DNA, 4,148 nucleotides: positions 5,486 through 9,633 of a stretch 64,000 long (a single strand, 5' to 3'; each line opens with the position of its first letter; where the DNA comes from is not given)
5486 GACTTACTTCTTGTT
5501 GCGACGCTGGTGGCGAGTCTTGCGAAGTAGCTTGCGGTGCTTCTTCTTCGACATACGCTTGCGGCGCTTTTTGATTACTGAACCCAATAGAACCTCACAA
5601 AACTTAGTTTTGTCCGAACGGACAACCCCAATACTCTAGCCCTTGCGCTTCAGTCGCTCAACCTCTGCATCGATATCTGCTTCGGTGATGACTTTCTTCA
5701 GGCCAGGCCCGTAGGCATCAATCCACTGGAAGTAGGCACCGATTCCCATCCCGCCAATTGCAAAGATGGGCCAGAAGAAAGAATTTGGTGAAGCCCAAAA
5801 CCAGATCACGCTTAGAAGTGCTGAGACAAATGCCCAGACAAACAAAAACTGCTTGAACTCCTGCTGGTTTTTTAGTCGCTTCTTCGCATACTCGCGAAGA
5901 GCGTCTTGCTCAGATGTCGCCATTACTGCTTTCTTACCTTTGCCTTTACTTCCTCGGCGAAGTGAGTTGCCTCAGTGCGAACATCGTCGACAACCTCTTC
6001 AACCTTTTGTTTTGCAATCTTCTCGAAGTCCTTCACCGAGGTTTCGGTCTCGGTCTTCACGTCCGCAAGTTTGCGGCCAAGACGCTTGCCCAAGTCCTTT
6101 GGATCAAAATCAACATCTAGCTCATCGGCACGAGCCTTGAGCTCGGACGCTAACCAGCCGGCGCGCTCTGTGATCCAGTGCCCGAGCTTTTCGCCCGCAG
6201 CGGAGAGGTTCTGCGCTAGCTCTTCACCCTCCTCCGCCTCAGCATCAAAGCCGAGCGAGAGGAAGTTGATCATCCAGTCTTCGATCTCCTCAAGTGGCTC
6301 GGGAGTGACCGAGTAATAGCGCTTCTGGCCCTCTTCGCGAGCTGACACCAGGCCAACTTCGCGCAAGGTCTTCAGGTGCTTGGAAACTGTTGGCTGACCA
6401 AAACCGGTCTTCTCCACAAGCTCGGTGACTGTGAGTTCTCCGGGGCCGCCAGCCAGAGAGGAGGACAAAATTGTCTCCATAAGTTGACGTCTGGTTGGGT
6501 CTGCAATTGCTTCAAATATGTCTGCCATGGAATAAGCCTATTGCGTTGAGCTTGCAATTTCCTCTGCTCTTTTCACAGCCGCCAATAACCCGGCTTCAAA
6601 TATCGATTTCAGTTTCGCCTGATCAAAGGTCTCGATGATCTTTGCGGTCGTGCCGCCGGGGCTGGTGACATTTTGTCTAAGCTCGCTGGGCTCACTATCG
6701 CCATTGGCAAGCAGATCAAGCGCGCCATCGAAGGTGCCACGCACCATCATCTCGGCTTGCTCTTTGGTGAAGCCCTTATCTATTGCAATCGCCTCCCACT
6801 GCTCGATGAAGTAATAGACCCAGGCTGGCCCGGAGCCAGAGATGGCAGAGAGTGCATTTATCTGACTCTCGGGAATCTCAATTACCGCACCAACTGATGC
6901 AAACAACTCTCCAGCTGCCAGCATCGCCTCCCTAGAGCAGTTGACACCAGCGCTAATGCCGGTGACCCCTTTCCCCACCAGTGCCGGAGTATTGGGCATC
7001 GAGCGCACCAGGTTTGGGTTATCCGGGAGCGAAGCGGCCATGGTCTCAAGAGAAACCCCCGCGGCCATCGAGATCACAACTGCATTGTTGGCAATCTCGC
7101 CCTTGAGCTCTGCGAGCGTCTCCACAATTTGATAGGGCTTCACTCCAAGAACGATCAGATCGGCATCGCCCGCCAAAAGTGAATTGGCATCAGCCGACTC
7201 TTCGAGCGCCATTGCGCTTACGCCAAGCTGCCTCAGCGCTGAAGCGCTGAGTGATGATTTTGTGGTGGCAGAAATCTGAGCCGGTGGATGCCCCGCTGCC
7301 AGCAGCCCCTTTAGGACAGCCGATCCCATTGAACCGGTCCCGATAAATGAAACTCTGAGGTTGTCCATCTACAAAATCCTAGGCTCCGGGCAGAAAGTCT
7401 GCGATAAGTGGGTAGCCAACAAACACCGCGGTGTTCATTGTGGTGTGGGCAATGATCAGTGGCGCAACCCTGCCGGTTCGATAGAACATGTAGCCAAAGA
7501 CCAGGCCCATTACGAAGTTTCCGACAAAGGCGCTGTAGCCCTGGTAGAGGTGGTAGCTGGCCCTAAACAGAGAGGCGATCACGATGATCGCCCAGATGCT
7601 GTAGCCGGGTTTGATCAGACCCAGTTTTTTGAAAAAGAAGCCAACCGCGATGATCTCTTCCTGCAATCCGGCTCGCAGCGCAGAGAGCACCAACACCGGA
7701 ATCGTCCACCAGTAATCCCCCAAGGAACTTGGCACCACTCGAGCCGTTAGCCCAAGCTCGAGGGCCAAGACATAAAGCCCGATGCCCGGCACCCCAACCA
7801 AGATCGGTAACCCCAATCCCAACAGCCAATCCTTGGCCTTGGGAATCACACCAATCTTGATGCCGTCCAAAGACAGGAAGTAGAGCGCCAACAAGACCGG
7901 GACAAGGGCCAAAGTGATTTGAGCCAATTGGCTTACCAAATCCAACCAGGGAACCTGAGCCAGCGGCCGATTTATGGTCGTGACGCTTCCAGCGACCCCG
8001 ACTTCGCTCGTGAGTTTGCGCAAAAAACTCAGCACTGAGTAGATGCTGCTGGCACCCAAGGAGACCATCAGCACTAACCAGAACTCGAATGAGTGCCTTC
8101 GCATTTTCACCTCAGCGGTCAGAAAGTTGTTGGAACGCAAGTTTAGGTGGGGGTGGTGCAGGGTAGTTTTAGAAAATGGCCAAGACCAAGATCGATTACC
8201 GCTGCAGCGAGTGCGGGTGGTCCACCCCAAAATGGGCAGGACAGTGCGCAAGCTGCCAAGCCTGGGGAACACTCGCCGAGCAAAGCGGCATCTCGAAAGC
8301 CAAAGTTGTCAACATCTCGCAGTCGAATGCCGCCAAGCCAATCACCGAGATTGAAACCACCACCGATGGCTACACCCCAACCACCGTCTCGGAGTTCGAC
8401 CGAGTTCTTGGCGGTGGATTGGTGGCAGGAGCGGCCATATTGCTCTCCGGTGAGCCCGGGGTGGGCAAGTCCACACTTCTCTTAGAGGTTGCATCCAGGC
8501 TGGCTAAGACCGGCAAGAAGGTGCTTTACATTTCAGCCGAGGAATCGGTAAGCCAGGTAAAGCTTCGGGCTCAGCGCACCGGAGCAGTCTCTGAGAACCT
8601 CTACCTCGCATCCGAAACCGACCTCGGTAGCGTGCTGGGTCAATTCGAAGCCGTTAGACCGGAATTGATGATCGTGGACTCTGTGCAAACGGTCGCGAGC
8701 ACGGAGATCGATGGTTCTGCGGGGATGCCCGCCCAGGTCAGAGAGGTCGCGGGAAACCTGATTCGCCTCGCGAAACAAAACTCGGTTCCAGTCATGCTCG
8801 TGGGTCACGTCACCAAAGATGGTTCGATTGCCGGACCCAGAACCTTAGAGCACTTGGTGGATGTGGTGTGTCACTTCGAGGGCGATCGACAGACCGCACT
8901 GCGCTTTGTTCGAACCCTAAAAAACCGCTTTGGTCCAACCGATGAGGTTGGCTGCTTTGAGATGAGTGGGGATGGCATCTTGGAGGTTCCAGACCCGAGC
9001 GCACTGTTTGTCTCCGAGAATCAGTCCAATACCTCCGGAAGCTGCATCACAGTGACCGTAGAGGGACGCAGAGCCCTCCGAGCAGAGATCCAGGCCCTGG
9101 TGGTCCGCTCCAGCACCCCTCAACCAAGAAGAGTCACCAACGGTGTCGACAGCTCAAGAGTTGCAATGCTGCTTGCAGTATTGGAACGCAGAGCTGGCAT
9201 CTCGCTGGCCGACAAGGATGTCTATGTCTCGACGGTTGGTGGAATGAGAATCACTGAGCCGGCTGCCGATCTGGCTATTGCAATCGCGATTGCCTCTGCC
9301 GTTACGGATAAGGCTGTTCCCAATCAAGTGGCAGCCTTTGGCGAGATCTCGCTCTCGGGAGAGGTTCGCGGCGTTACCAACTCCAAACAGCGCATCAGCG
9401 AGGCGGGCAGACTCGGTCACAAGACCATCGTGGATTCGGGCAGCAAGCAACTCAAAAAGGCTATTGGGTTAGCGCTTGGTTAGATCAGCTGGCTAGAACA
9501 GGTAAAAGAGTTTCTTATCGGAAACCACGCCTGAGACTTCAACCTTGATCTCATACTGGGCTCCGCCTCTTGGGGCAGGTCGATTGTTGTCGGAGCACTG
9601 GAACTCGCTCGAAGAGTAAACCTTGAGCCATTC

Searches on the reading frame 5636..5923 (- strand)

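Call 22: search_protein_families(library=pfam, proteins=[window:5636-5923:-], max_evalue=0.01)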
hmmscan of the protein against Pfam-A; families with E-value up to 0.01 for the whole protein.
window:5636-5923:- (95 aa): 2 families
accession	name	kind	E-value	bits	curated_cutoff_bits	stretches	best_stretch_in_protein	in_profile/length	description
PF13239.11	2TM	-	1.7e-08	34.8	24.8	1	11-76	1-66/79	2TM domain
PF14256.11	YwiC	-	0.0084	16.8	25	0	8-67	44-101/126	YwiC-like protein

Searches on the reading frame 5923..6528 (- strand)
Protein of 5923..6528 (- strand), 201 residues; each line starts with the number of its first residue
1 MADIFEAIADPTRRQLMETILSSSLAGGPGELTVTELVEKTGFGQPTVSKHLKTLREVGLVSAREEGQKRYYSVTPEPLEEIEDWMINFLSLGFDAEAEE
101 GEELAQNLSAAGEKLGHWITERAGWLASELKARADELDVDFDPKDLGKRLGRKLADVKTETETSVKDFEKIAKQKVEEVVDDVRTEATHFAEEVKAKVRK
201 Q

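Call 22: search_protein_families(library=pfam, proteins=[window:5923-6528:-], max_evalue=0.01)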
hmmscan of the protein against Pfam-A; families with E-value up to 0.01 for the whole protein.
window:5923-6528:- (201 aa): 9 families
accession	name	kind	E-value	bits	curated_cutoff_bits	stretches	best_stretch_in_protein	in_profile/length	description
PF01022.26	HTH_5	-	1e-11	44.9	22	1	10-62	1-46/47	Bacterial regulatory protein, arsR family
PF12840.13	HTH_20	-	6.7e-09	36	27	1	8-61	1-48/51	Helix-turn-helix domain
PF12802.13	MarR_2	-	6.8e-08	33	27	1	25-70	14-60/61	MarR family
PF09339.16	HTH_IclR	-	1.7e-07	31.4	22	1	25-62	12-49/52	IclR helix-turn-helix domain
PF01978.25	TrmB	-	3.4e-06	27.3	25.6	1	30-77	21-68/68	Sugar-specific transcriptional regulator TrmB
PF24033.1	DUF7342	-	4.2e-05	24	31.6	1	33-78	19-64/150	Family of unknown function (DUF7342)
PF01442.23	Apolipoprotein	-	0.00038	20.6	90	1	142-199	34-87/190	Apolipoprotein A1/A4/E domain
PF25212.1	HVO_A0114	-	0.0022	18.2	27.6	0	10-70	21-75/84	HVO_A0114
PF13412.12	HTH_24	-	0.0074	16.3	21.9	0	30-61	16-47/48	Winged helix-turn-helix DNA-binding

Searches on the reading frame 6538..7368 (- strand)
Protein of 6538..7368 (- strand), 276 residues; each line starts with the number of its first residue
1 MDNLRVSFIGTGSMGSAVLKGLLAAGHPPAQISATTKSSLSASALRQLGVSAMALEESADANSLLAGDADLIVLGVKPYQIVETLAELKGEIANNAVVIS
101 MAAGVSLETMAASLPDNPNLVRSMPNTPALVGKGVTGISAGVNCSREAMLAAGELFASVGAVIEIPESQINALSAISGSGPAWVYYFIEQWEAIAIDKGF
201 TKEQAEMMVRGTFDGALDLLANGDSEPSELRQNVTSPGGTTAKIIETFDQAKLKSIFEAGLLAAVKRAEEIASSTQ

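Call 62: search_protein_families(library=pfam, proteins=[window:6538-7368:-], max_evalue=0.0001)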
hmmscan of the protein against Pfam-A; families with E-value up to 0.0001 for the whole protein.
window:6538-7368:- (276 aa): 3 families
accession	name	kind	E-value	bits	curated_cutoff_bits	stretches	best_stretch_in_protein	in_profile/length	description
PF14748.11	P5CR_dimer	-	7.1e-30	103.8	25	1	167-270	1-104/105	Pyrroline-5-carboxylate reductase dimerisation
PF03807.23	F420_oxidored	-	4.1e-14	53.4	21.6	1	5-104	1-94/94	NADP oxidoreductase coenzyme F420-dependent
PF02558.23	ApbA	-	6.3e-08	32.8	22.2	1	8-117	3-116/150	Ketopantoate reductase PanE/ApbA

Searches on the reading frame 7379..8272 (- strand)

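Call 62: search_protein_families(library=pfam, proteins=[window:7379-8272:-], max_evalue=0.0001)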
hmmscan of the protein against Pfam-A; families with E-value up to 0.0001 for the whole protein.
window:7379-8272:- (297 aa): 1 family
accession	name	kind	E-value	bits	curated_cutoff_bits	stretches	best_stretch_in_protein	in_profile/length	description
PF02517.21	Rce1-like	-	2.3e-17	63.5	22.4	1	188-281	2-92/93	Type II CAAX prenyl endopeptidase Rce1-like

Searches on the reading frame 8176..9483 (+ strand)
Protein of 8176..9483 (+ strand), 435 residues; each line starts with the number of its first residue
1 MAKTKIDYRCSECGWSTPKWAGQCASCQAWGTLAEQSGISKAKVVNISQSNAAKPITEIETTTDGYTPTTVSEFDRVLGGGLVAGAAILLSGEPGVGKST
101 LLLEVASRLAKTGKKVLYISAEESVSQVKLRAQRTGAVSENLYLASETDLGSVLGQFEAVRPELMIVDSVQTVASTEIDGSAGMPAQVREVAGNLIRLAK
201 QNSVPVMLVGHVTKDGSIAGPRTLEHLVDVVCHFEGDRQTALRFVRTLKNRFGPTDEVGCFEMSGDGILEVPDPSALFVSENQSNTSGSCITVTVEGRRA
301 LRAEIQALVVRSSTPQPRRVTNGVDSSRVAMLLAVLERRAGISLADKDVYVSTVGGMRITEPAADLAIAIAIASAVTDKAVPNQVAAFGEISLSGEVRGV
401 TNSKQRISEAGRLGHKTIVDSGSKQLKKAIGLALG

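Call 62: search_protein_families(library=pfam, proteins=[window:8176-9483:+], max_evalue=0.0001)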
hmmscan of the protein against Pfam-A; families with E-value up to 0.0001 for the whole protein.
window:8176-9483:+ (435 aa): 12 families
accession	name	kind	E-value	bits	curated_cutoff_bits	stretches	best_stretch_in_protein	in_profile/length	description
PF06745.19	ATPase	-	1.5e-15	57.7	26.6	1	68-137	2-72/231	KaiC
PF13481.12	AAA_25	-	2.8e-14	53.6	27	1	70-216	18-194/195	AAA domain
PF18073.7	Zn_ribbon_LapB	-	9.6e-11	41.6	25.7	1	8-35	1-28/28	Rubredoxin metal binding domain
PF03796.21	DnaB_C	-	3.4e-08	33.6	27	1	68-132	3-67/255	DnaB-like helicase C terminal domain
PF05362.19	Lon_C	-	5.6e-07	29.8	21.1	1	360-419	108-167/205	Lon protease (S16) C-terminal proteolytic domain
PF13541.12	ChlI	-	8.7e-07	29.3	27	1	362-419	59-116/121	Subunit ChlI of Mg-chelatase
PF13401.12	AAA_22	-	9.1e-07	29.7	27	1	87-211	7-123/130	AAA domain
PF00004.35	AAA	-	9.3e-07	29.8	21.2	1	88-213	1-109/131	ATPase family associated with various cellular activities (AAA)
PF13191.12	AAA_16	-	1.1e-06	29.7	32.6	1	82-209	24-137/167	AAA ATPase domain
PF25199.1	nSTAND_NTPase5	-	1.6e-05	25.2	34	1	87-132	43-89/145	Novel STAND NTPase 5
PF13604.12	AAA_30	-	4.7e-05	23.7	27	0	87-177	20-104/191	AAA domain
PF03266.21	NTPase_1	-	8.6e-05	22.9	23.9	0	88-124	2-38/168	NTPase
